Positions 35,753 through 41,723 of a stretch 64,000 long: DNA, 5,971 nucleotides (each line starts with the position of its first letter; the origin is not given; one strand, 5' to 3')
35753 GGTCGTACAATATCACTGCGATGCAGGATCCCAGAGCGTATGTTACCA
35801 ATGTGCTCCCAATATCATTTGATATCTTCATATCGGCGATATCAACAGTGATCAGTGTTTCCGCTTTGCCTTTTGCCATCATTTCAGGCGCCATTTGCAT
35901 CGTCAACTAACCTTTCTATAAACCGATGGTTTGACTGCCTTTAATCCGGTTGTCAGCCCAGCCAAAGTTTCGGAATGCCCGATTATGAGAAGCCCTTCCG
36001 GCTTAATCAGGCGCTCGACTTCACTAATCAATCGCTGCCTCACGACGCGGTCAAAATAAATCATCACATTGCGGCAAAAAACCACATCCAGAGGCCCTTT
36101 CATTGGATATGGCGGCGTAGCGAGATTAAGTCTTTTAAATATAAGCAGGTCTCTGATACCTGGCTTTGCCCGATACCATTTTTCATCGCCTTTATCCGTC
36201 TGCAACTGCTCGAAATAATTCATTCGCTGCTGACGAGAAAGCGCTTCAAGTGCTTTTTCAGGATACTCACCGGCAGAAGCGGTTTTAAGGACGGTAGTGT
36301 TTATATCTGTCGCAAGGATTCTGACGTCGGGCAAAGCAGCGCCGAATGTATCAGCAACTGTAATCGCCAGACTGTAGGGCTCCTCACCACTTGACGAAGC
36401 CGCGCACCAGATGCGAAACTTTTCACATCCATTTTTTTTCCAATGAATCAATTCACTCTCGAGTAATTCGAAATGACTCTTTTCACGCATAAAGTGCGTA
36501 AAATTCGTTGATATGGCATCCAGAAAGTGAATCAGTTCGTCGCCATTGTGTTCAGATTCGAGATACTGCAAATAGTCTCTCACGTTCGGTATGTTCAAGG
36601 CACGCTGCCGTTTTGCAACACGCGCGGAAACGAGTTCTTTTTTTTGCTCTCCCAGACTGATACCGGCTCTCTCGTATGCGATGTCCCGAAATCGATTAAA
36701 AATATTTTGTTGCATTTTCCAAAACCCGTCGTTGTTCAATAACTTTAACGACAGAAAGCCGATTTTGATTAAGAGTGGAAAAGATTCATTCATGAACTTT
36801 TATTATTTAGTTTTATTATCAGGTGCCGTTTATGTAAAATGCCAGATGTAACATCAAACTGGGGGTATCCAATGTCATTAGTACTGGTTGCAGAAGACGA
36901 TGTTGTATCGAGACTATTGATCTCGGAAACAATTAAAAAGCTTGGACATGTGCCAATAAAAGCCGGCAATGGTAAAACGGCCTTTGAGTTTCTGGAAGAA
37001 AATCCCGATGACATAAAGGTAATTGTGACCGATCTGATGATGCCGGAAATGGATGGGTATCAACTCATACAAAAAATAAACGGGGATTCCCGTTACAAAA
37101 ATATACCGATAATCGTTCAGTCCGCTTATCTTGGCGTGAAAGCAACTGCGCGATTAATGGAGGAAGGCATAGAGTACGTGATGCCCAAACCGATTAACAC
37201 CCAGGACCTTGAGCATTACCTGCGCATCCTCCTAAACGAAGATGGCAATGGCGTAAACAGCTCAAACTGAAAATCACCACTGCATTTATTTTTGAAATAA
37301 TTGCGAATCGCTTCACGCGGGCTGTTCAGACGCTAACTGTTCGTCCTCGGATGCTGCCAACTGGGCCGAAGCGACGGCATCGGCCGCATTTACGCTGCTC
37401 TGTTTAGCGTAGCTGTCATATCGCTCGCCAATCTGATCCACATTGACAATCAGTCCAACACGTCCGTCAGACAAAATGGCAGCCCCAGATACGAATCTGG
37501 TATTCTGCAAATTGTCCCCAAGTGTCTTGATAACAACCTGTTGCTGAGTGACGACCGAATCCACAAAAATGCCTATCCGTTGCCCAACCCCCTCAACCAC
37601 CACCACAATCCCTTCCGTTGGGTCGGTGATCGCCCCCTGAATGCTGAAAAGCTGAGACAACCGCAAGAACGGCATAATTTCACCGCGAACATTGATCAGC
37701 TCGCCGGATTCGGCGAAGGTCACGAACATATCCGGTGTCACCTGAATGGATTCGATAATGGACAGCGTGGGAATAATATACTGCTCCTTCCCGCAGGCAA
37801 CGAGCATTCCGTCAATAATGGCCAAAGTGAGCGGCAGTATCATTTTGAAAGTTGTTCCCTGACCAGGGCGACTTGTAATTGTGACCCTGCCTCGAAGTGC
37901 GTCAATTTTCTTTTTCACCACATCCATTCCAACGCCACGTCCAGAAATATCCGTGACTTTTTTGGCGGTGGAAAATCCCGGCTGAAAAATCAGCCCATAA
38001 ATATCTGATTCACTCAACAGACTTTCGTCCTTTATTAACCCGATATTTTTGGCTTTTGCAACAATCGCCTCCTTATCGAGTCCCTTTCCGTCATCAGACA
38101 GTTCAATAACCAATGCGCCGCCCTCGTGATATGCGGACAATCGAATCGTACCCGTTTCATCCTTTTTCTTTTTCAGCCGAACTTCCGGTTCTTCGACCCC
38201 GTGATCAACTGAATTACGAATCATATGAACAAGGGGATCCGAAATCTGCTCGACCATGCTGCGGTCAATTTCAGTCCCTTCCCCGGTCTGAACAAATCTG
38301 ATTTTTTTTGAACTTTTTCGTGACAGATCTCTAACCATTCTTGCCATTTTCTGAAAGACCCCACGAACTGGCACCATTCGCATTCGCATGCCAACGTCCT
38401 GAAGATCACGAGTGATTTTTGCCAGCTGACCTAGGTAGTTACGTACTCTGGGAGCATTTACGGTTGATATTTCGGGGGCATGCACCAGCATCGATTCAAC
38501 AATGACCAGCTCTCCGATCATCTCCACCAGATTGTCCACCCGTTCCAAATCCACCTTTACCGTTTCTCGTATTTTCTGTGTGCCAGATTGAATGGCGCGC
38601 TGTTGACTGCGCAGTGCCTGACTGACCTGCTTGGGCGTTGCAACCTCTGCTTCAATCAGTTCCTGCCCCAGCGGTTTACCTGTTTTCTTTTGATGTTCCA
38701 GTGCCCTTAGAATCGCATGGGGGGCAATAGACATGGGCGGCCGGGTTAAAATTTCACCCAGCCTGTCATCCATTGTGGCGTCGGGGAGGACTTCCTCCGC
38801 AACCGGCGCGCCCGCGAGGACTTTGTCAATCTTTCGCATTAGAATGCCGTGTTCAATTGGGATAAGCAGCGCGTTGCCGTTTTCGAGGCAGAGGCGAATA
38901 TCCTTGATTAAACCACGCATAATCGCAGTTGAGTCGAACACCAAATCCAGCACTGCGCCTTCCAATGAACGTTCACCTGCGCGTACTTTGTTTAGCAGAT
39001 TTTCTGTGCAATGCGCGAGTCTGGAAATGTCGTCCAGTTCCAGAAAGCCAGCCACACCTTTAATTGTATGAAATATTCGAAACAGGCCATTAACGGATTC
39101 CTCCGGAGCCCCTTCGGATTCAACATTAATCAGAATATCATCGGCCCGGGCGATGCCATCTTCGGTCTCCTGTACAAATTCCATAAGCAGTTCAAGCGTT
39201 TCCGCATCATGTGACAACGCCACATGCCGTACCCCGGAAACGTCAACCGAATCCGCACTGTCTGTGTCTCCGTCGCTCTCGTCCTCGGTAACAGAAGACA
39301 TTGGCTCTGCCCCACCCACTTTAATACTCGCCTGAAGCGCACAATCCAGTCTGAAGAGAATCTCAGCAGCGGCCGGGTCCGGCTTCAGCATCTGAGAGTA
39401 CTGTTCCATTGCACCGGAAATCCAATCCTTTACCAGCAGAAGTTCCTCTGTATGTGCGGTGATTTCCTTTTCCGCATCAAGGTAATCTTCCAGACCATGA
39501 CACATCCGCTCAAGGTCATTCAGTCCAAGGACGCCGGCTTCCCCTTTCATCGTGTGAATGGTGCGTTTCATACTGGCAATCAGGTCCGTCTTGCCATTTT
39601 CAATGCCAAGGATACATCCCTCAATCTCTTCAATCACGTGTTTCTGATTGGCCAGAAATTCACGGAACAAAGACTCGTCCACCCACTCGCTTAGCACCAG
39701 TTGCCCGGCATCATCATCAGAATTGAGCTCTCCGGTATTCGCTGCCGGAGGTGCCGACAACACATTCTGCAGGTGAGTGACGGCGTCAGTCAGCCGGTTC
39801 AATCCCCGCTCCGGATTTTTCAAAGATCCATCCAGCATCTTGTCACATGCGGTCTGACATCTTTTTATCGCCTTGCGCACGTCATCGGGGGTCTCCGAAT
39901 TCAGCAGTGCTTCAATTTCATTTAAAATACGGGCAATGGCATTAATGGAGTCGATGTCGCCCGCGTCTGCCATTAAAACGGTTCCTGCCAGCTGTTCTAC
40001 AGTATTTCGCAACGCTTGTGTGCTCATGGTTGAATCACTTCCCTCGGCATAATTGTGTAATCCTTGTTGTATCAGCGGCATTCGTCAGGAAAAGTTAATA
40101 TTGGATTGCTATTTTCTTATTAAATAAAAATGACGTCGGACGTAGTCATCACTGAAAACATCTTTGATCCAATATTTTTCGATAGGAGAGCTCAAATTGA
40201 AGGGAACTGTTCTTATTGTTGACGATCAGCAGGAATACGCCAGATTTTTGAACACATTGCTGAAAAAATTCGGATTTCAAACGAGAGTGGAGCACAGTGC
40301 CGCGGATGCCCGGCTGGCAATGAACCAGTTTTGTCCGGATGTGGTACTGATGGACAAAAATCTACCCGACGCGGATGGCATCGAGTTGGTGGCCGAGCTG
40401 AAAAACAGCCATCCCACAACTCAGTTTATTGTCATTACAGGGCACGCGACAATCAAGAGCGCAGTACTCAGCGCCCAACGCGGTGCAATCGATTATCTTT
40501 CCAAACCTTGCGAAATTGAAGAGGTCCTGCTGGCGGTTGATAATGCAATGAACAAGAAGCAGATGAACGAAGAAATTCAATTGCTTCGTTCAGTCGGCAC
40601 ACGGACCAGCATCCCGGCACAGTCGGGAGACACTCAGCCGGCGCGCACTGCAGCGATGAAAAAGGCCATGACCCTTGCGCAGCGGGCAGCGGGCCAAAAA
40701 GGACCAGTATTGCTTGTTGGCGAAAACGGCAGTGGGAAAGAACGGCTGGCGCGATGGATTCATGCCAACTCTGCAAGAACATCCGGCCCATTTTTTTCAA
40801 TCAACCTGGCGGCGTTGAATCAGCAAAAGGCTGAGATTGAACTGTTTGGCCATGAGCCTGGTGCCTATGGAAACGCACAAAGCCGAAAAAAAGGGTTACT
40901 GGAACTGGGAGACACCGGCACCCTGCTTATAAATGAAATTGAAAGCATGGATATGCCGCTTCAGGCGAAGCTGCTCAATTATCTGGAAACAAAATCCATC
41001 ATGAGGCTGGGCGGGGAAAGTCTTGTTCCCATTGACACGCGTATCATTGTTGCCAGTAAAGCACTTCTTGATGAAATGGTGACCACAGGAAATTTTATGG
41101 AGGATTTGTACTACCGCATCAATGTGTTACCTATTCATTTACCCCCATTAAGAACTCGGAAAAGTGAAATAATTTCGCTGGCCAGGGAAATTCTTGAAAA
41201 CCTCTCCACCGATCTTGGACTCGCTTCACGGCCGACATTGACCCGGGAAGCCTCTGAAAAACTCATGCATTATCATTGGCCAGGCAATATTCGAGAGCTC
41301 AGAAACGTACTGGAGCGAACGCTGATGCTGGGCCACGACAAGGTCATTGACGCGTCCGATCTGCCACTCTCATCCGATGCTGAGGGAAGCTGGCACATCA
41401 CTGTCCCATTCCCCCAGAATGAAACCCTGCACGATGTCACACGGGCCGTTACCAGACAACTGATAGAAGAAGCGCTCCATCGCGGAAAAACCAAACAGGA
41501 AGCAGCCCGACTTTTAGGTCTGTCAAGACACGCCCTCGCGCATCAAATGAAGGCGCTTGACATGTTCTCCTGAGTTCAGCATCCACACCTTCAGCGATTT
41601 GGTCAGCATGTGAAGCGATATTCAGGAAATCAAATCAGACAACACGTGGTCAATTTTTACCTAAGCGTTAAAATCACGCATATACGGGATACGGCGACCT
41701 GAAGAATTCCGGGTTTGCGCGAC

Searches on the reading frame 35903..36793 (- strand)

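Call 30: search_protein_families(library=pfam, proteins=[window:35903-36793:-], max_evalue=0.001)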
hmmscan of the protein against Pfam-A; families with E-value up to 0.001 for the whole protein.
window:35903-36793:- (296 aa): 4 families
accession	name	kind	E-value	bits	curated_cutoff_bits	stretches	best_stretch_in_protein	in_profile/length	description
PF01739.24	CheR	-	8e-55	185.8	27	1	97-288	1-190/195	CheR methyltransferase, SAM binding domain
PF03705.20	CheR_N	-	1.2e-13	51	27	1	32-80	3-51/53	CheR methyltransferase, all-alpha domain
PF08241.18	Methyltransf_11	-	0.00072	20.6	21.2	0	223-271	50-95/95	Methyltransferase domain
PF08242.18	Methyltransf_12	-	0.00078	20.6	30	0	148-269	12-98/98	Methyltransferase domain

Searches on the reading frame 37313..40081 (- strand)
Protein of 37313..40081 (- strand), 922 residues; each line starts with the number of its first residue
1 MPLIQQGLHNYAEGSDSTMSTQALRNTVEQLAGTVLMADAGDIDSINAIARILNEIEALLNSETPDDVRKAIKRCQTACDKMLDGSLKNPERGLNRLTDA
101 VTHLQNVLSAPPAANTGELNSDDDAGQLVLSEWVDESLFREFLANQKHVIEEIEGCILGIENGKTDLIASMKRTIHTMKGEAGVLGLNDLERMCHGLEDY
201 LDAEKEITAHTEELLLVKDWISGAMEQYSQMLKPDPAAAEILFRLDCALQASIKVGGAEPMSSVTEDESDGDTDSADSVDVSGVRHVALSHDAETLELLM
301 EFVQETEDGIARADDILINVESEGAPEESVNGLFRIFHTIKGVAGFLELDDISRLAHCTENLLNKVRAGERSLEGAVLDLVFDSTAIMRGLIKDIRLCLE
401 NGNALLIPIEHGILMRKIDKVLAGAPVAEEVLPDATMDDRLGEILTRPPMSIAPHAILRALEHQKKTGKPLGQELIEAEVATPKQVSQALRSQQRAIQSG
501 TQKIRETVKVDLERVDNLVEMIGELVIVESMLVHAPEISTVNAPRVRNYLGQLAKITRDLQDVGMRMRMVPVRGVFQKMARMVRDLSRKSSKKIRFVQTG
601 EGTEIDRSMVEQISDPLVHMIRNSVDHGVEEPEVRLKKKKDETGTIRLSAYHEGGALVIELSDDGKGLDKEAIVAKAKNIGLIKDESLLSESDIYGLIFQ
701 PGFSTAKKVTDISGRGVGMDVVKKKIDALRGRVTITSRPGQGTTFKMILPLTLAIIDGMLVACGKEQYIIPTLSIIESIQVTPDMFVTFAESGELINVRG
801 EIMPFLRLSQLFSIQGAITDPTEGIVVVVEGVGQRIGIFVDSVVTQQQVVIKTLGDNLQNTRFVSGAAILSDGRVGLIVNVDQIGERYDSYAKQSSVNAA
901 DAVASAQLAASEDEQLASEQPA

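Call 30: search_protein_families(library=pfam, proteins=[window:37313-40081:-], max_evalue=0.001)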
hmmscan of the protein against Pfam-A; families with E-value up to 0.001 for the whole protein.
window:37313-40081:- (922 aa): 4 families
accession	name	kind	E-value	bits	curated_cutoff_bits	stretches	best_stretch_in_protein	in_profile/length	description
PF01584.24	CheW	-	6.9e-25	87.7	23.5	1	758-884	2-133/138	CheW-like domain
PF01627.28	Hpt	-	2e-23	82.8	24.6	2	297-383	1-73/84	Hpt domain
PF02518.31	HATPase_c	-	5.9e-19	69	26.4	1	614-752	3-110/111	Histidine kinase-, DNA gyrase B-, and HSP90-like ATPase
PF02895.20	H-kinase_dim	-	8.5e-14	52.2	23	1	506-567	2-68/68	Signal transducing histidine kinase, homodimeric domain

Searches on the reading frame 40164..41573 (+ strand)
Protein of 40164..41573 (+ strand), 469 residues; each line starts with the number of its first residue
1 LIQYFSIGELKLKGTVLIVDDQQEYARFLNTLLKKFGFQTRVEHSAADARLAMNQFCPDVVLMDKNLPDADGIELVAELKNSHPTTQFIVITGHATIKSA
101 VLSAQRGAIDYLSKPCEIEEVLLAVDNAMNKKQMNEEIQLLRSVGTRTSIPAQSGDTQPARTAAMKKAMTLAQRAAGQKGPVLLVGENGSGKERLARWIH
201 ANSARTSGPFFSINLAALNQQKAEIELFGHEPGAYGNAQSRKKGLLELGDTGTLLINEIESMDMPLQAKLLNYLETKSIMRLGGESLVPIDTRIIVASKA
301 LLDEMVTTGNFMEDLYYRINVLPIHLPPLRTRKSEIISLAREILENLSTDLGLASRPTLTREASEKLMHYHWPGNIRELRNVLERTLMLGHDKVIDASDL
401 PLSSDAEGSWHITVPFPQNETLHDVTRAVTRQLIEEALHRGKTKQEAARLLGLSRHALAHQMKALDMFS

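Call 46: search_protein_families(library=pfam, proteins=[window:40164-41573:+], max_evalue=0.001)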
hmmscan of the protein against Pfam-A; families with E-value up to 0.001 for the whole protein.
window:40164-41573:+ (469 aa): 7 families
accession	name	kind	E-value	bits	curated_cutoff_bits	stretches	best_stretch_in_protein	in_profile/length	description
PF00158.32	Sigma54_activat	-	1.3e-51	175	20.2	1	162-325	5-168/168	Sigma-54 interaction domain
PF00072.30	Response_reg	-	2.3e-23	82.9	30.2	1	16-125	1-110/111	Response regulator receiver domain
PF25601.1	AAA_lid_14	-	2.8e-19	69.2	27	1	330-403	1-73/87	AAA+ ATPase lid domain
PF14532.12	Sigma54_activ_2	-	6.3e-18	65.8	25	1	164-329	6-138/138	Sigma-54 interaction domain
PF02954.25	HTH_8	-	0.00023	21.2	22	1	431-464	7-41/42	Bacterial regulatory protein, Fis family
PF07728.20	AAA_5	-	0.00052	20.5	22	0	181-296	1-119/139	AAA domain (dynein-related subfamily)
PF00493.29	MCM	-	0.00089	18.9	23.3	0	181-279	59-150/224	MCM P-loop domain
